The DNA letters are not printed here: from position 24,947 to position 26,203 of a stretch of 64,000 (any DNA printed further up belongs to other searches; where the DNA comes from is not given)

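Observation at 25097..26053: Bacterial/cyanobacterial-type DUF2064 glycosyltransferase gene in a eukaryotic nuclear context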

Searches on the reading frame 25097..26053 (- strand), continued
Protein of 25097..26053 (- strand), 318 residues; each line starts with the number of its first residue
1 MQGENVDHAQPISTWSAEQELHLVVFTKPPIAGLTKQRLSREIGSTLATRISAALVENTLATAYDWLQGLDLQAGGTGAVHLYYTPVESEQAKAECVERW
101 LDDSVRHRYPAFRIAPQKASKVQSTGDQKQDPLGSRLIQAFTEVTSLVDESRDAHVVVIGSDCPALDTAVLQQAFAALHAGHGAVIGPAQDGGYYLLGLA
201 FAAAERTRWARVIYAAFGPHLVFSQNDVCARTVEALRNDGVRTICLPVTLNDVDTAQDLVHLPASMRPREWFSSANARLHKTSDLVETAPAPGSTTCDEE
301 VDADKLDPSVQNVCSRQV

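Call 40: find_encoding_contigs(protein=P0012, flank=10000, max_places=2)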
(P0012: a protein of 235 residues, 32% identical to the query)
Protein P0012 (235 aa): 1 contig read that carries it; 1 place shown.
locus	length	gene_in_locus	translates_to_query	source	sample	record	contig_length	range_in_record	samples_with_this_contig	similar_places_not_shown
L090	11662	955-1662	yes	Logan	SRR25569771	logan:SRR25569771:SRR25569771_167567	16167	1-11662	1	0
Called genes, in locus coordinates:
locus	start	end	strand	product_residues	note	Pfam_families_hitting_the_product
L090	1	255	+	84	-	?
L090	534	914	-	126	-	-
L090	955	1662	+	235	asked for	PF09837:DUF2064, PF01983:CofC (weak)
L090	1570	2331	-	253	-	-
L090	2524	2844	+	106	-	-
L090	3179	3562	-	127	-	-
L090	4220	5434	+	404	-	-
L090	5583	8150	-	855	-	PF23227:HEAT_MROH2B_C (faint)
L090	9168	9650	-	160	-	-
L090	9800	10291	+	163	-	-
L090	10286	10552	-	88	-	-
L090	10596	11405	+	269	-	-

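Call 41: search_protein_families(library=pfam, proteins=[L089:5405-7408:+, L089:2-616:-, L089:1090-1617:-, L089:2556-3035:-, L090:4220-5434:+, L090:5583-8150:-, L090:1570-2331:-, L090:10596-11405:+, L090:9168-9650:-, L090:9800-10291:+], max_evalue=0.01)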
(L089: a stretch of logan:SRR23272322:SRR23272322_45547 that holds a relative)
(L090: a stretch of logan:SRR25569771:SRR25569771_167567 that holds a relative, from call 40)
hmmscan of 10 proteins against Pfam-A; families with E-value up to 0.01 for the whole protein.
L089:5405-7408:+ (667 aa): 0 families

L089:2-616:- (205 aa): 0 families

L089:1090-1617:- (175 aa): 7 families
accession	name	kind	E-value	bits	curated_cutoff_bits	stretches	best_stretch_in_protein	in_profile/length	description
PF13894.12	zf-C2H2_4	-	5.9e-05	23.9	27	1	21-45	1-23/24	C2H2-type zinc finger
PF23101.1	Zf-C2H2_ZNF451_1st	-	0.0012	19.1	27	0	51-71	2-22/33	First Zinc fingers C2H2 type, ZNF451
PF13465.12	zf-H2C2_2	-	0.0034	18.1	40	1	37-64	1-26/26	Zinc-finger double domain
PF22908.2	PHD_NSD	-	0.0049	17.6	23.9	0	15-56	15-57/57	Histone-lysine N-methyltransferase NSD-like, PHD zinc finger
PF17017.11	zf-C2H2_aberr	-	0.0052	17.4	27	1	21-75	1-64/172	Aberrant zinc-finger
PF18408.7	zf_Hakai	-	0.0089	16.1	26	1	19-45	2-30/32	C2H2 Hakai zinc finger domain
PF00096.32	zf-C2H2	-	0.0099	16.7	25.2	1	21-45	1-23/23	Zinc finger, C2H2 type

L089:2556-3035:- (159 aa): 2 families
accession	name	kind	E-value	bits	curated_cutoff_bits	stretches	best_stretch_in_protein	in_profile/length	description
PF00134.28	Cyclin_N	-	4.2e-05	23.7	23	1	47-142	29-126/127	Cyclin, N-terminal domain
PF08613.16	Cyclin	-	0.0028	18.5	21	1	65-132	67-139/149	Cyclin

L090:4220-5434:+ (404 aa): 0 families

L090:5583-8150:- (855 aa): 0 families

L090:1570-2331:- (253 aa): 1 family
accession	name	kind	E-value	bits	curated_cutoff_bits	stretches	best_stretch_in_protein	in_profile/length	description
PF00134.28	Cyclin_N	-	3.8e-05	23.9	23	1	124-197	52-126/127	Cyclin, N-terminal domain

L090:10596-11405:+ (269 aa): 0 families

L090:9168-9650:- (160 aa): 0 families

L090:9800-10291:+ (163 aa): 1 family
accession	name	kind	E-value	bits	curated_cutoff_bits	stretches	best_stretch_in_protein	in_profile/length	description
PF00096.32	zf-C2H2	-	0.0028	18.4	25.2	0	43-67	2-23/23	Zinc finger, C2H2 type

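Call 45: find_homologous_proteins(query=P0006, max_evalue=0.00001)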
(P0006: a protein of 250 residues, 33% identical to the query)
Query P0006 (250 aa): 949 proteins with E <= 0.00001 among 5505 candidates; the best 120 are listed.
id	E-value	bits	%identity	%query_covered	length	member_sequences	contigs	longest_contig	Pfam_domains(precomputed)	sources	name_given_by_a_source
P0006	3.6e-162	556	100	100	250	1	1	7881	PF01983.22,PF09837.16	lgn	-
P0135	1.6e-58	216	54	77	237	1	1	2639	PF09837.16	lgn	-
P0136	3.1e-58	215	50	83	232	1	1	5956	PF09837.16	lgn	-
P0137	4.9e-58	215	53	74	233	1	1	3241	PF09837.16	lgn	-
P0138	3.8e-57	212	51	84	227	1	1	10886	PF01983.22,PF09837.16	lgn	-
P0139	2.9e-56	209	52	74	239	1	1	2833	PF09837.16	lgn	-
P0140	4.3e-56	208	51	82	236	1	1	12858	PF09837.16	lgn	-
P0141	5.8e-55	205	51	82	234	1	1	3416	PF09837.16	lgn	-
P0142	9.2e-55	204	51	79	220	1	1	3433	PF09837.16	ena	-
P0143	1.6e-54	203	52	74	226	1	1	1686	PF09837.16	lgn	-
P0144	7.3e-54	201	47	74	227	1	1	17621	PF09837.16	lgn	-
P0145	1.9e-53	200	50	80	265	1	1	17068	PF09837.16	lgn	-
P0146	1.8e-44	170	47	79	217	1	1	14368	PF09837.16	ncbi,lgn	-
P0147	6.0e-44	169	46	79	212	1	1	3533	PF01983.22,PF09837.16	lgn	-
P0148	1.1e-43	168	49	78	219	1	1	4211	PF09837.16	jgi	jgi:rSAM/selenodomain-associated transferase 1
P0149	1.3e-43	168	49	80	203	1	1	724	PF01983.22,PF09837.16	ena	-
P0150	3.0e-43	166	45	84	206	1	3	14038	PF01983.22,PF09837.16,PF12804.14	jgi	jgi:uncharacterized protein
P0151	1.7e-42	164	46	80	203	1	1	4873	PF01983.22,PF09837.16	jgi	jgi:rSAM/selenodomain-associated transferase 1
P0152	2.3e-42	163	48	78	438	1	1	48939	PF09837.16,PF00535.33,PF12804.14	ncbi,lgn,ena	-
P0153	4.2e-42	163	50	78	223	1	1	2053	PF09837.16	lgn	-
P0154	2.6e-41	160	43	85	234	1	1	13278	PF09837.16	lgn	-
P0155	2.8e-41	160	48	81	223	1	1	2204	PF01983.22,PF09837.16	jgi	-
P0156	3.8e-41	159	47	85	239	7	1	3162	PF09837.16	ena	-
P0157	4.3e-41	159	46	81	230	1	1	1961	PF09837.16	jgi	jgi:rSAM/selenodomain-associated transferase 1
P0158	8.9e-41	158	45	78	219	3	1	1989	PF09837.16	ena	-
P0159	1.2e-40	158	45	78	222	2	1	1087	PF01983.22,PF09837.16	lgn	-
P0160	3.1e-40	157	47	78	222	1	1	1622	PF01983.22,PF09837.16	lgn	-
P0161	6.1e-40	156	46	79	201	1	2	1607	PF01983.22,PF09837.16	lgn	-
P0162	8.8e-40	155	46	74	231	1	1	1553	PF09837.16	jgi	jgi:hypothetical protein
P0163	9.6e-40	155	44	80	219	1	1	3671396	PF01983.22,PF09837.16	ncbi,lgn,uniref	ncbi:TIGR04282 family arsenosugar biosynthesis glycosyltransferase [Synechocystis sp. LKSZ1]|uniref:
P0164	2.7e-39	153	45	79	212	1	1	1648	PF09837.16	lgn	-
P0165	4.2e-39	153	48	78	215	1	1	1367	PF09837.16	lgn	-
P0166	1.4e-38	151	45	80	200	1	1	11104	PF09837.16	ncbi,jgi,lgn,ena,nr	ncbi:MAG: TIGR04282 family arsenosugar biosynthesis glycosyltransferase [Myxacorys chilensis ATA2-1-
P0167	2.0e-38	151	46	78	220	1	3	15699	PF01983.22,PF09837.16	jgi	jgi:rSAM/selenodomain-associated transferase 1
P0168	2.1e-38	151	42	78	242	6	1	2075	PF01983.22,PF09837.16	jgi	jgi:rSAM/selenodomain-associated transferase 1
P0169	3.0e-38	150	45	78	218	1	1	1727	PF01983.22,PF09837.16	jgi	-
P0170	3.2e-38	150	45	78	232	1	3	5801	PF09837.16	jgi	jgi:uncharacterized protein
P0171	4.2e-38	150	41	79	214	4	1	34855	PF09837.16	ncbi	-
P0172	4.2e-38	150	43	83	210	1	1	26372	PF01983.22,PF09837.16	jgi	-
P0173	4.6e-38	149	43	78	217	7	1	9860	PF01983.22,PF09837.16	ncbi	-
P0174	5.2e-38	149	46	79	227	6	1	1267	PF09837.16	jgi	-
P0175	6.9e-38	149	45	78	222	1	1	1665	PF01983.22,PF09837.16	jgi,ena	-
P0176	7.6e-38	149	45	80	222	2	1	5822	PF01983.22,PF09837.16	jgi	jgi:rSAM/selenodomain-associated transferase 1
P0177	8.0e-38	149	48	81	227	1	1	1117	PF01983.22,PF09837.16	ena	-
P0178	8.0e-38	149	45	83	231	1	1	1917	PF01983.22,PF09837.16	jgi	jgi:uncharacterized protein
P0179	1.2e-37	148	43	78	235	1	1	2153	PF09837.16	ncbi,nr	ncbi:MAG TPA: TIGR04282 family arsenosugar biosynthesis glycosyltransferase, partial [Vicinamibacter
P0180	1.3e-37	148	45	80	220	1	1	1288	PF01983.22,PF09837.16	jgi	jgi:uncharacterized protein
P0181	1.5e-37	148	44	80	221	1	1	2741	PF01983.22,PF09837.16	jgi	-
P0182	1.5e-37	148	45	85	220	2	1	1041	PF09837.16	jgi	-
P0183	1.5e-37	148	46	78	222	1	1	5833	PF01983.22,PF09837.16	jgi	-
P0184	2.4e-37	147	46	79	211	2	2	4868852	PF01983.22,PF09837.16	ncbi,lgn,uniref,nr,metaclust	ncbi:hypothetical protein AUC43_13555 [Hymenobacter sedentarius]|uniref:Glycosyltransferase n=2 Tax=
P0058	2.7e-37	147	43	80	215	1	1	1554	PF01983.22,PF09837.16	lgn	-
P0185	2.7e-37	147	45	79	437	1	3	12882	PF10111.15,PF13641.13,PF01983.22,PF09837.16,PF00535.33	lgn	-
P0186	3.1e-37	147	42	81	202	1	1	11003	PF09837.16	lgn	-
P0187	4.2e-37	146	45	80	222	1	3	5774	PF09837.16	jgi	jgi:hypothetical protein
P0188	4.2e-37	146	46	79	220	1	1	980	PF09837.16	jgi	jgi:rSAM/selenodomain-associated transferase 1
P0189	4.2e-37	146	43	81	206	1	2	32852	PF09837.16,PF12804.14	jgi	jgi:uncharacterized protein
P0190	4.3e-37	146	42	84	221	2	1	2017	PF09837.16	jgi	jgi:uncharacterized protein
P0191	4.6e-37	146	47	79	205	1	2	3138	PF09837.16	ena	-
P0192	5.0e-37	146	46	78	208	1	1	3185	PF09837.16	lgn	-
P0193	5.1e-37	146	41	81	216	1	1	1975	PF01983.22,PF09837.16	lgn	-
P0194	1.2e-36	145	45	82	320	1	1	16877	PF09837.16,PF00535.33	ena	-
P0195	1.3e-36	145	46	78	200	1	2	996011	PF09837.16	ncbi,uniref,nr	ncbi:TIGR04282 family arsenosugar biosynthesis glycosyltransferase [Hymenobacter jeollabukensis]|uni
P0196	1.3e-36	145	44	78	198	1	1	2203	PF09837.16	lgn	-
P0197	1.5e-36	144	42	80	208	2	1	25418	PF09837.16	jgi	jgi:uncharacterized protein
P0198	1.7e-36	144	42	78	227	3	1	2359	PF01983.22,PF09837.16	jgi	jgi:rSAM/selenodomain-associated transferase 1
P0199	2.6e-36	144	43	80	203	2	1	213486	PF01983.22,PF09837.16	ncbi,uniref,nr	ncbi:DUF2064 domain-containing protein [Myxacorys almedinensis A]|uniref:DUF2064 domain-containing p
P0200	2.7e-36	144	45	84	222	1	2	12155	PF09837.16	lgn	-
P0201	3.3e-36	143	43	80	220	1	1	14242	PF09837.16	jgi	jgi:rSAM/selenodomain-associated transferase 1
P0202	3.4e-36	143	44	78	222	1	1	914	PF01983.22,PF09837.16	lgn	-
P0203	3.5e-36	143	45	79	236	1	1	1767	PF09837.16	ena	-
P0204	3.6e-36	143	44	80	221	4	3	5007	PF09837.16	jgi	jgi:hypothetical protein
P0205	4.3e-36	143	44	78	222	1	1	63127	PF01983.22,PF09837.16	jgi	jgi:uncharacterized protein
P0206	4.5e-36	143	43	80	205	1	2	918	PF01983.22,PF09837.16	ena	-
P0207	4.8e-36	143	43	84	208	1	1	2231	PF09837.16,PF12804.14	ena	-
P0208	5.3e-36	143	42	80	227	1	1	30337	PF09837.16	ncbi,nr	ncbi:MAG TPA: TIGR04282 family arsenosugar biosynthesis glycosyltransferase [Vicinamibacteria bacter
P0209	6.2e-36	142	42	78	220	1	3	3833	PF09837.16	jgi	jgi:rSAM/selenodomain-associated transferase 1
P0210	7.2e-36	142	43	78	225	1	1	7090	PF01983.22,PF09837.16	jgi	jgi:rSAM/selenodomain-associated transferase 1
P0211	8.2e-36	142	41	81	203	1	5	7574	PF09837.16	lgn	-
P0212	9.0e-36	142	42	80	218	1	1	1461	PF01983.22,PF09837.16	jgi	jgi:rSAM/selenodomain-associated transferase 1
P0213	9.5e-36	142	44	80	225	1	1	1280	PF01983.22,PF09837.16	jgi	jgi:hypothetical protein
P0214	1.3e-35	141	43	78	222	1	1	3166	PF09837.16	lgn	-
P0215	1.6e-35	141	42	79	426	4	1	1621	PF13641.13,PF01983.22,PF09837.16,PF00535.33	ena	-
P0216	1.8e-35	141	43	82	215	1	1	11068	PF01983.22,PF09837.16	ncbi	-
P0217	1.8e-35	141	43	80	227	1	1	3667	PF09837.16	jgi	jgi:rSAM/selenodomain-associated transferase 1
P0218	1.9e-35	141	40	86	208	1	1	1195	PF01983.22,PF09837.16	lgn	-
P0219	2.0e-35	141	43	78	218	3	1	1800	PF09837.16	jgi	jgi:uncharacterized protein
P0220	2.2e-35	141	45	78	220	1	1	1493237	PF01983.22,PF09837.16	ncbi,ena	-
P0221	2.5e-35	140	43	81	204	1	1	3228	PF09837.16,PF12804.14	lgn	-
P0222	2.6e-35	140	42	78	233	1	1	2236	PF01983.22,PF09837.16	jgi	jgi:rSAM/selenodomain-associated transferase 1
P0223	2.7e-35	140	42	81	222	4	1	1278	PF01983.22,PF09837.16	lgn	-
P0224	3.1e-35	140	42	79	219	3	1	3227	PF09837.16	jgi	jgi:uncharacterized protein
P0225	3.1e-35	140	41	80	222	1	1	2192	PF01983.22,PF09837.16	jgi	jgi:rSAM/selenodomain-associated transferase 1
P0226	3.2e-35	140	41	85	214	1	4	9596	PF09837.16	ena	-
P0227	3.4e-35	140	41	84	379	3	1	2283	PF09837.16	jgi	-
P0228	3.4e-35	140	43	84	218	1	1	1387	PF01983.22,PF09837.16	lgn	-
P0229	3.5e-35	140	42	80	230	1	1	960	PF09837.16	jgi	jgi:rSAM/selenodomain-associated transferase 1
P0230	3.6e-35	140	44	78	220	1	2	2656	PF09837.16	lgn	-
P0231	3.7e-35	140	41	80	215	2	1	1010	PF01983.22,PF09837.16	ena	-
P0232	4.6e-35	140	44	78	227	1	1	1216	PF01983.22,PF09837.16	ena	-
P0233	4.7e-35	140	44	80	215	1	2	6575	PF09837.16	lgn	-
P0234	5.1e-35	139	44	80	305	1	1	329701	PF09837.16,PF00535.33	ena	-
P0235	6.1e-35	139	43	78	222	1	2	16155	PF01983.22,PF09837.16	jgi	jgi:rSAM/selenodomain-associated transferase 1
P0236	6.2e-35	139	42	79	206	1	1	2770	PF09837.16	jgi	jgi:uncharacterized protein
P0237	6.9e-35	139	42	78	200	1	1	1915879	PF09837.16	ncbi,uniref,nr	ncbi:TIGR04282 family arsenosugar biosynthesis glycosyltransferase [Hymenobacter edaphi]|uniref:Glyc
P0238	7.2e-35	139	41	83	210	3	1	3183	PF09837.16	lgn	-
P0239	7.8e-35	139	44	78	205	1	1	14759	PF09837.16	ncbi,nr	ncbi:MAG: TIGR04282 family arsenosugar biosynthesis glycosyltransferase [Verrucomicrobia bacterium]|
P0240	8.1e-35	139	43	80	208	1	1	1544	PF01983.22,PF09837.16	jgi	jgi:uncharacterized protein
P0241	8.4e-35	139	44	81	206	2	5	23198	PF09837.16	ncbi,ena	-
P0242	9.2e-35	139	42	80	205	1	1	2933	PF09837.16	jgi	-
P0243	1.1e-34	138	42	80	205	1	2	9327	PF09837.16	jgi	-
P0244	1.1e-34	138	42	80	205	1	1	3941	PF09837.16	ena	-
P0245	1.4e-34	138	45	78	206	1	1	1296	PF09837.16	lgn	-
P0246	1.6e-34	138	42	80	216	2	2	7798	PF01983.22,PF09837.16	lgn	-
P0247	1.6e-34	138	43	81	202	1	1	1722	PF09837.16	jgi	jgi:rSAM/selenodomain-associated transferase 1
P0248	1.9e-34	138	46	80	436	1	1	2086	PF01983.22,PF09837.16,PF00535.33,PF12804.14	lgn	-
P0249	2.5e-34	137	41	80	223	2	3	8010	PF09837.16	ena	-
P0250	2.8e-34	137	44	78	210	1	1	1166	PF01983.22,PF09837.16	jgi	jgi:rSAM/selenodomain-associated transferase 1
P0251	2.8e-34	137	42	78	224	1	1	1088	PF01983.22,PF09837.16,PF12804.14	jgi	jgi:uncharacterized protein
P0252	3.0e-34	137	42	80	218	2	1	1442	PF09837.16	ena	-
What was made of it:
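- The first named bacterial hits of the florideophyte protein are cyanobacteria: Synechocystis sp. LKSZ1 and Myxacorys (call 45).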

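Call 47: search_solved_structures(query=A1, max_evalue=1, show_alignments=2)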
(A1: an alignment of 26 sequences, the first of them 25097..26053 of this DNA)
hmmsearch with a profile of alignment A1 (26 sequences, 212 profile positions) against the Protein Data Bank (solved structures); distinct sequences matched with E-value up to 1: 9.
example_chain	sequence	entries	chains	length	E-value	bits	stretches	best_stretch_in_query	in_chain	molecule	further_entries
3cgx_A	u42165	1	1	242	5.4e-56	192.9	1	8-205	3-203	Putative nucleotide-diphospho-sugar transferase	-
6bwg_A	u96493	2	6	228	1.7e-05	27.9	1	20-135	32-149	2-phospho-L-lactate guanylyltransferase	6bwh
2i5e_A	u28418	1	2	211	0.03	17.3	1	94-203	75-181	Hypothetical protein MM_2497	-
7p97_AAA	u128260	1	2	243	0.033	17.1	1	18-208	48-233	3-phospho-D-glycerate guanylyltransferase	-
5le2_A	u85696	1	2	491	0.25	14.3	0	70-120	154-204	DDD_D12_15_D12_15_D12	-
2v0h_A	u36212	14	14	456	0.33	13.9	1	42-128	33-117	BIFUNCTIONAL PROTEIN GLMU | GLUCOSAMINE-1-PHOSPHATE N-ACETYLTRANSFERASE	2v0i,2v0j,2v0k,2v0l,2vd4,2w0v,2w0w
1i9c_A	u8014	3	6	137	0.75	12.7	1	112-131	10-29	GLUTAMATE MUTASE | Glutamate mutase sigma subunit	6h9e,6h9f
1b1a_A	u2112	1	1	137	0.77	12.7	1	112-131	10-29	GLUTAMATE MUTASE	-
1cb7_A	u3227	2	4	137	0.77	12.7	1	112-131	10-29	PROTEIN (GLUTAMATE MUTASE)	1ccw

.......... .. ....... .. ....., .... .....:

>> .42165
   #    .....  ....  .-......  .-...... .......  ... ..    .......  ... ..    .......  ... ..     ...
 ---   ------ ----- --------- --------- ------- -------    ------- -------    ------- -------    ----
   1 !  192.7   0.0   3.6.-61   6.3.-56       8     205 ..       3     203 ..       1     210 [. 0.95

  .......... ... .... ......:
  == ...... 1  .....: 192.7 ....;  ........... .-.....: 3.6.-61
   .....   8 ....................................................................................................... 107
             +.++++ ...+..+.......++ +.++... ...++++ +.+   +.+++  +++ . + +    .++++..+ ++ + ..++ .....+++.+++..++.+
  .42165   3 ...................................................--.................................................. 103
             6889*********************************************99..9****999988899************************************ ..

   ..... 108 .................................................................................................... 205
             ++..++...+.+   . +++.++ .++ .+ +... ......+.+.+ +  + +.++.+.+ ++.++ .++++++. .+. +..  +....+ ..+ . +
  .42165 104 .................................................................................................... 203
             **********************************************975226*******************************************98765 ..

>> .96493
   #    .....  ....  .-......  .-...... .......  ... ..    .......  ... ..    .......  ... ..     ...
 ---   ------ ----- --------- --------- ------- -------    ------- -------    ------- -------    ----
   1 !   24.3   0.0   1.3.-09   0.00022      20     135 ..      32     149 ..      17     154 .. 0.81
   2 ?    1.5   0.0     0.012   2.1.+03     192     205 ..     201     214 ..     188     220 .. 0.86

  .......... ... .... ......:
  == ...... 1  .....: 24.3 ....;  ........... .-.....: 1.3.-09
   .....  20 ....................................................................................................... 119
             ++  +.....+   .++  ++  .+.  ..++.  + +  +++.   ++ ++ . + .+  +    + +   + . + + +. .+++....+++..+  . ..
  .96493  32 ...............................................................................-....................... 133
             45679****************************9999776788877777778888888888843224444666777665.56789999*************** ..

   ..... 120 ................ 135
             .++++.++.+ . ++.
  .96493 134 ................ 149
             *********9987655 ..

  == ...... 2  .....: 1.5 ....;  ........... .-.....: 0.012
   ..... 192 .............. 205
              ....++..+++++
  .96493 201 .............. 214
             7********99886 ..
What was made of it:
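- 25937..25969 (-): Residues 29-39, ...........: glycine-rich loop with K36 and R38, the predicted NTP-binding motif. It aligns with AAKTRLA of FbiD. Profile alignment to FbiD 6BWG in call 47.
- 25562..25576 (-): Residues 160-164, GSDCP. D162 is the first metal-binding aspartate and is equivalent to FbiD D116. Aligned to 'vlqgDlPal' of FbiD (call 47).
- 25280..25300 (-): Residues 252-258, DVDTAQD. D252 and D254 are the second and third metal-binding aspartates, equivalent to FbiD D188 and D190. Aligned to 'cDVDTPaDL' of FbiD (call 47).
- On CofC/FbiD guanylyltransferases (TIGR03552, PF01983): The profile alignment places D162 on FbiD 'gDlP' and D252/D254 on 'DVD' (call 47).
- Closest known: TIGR04282 / Pfam DUF2064. 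Same: Profile E 5e-56 to 3CGX (call 47).
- PDB profile hits: 3CGX 5e-56, FbiD 1.7e-5, CofC, and 3-PG guanylyltransferase (call 47). 3CGX was deposited as a 'putative nucleotide-diphospho-sugar transferase' (call 47).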
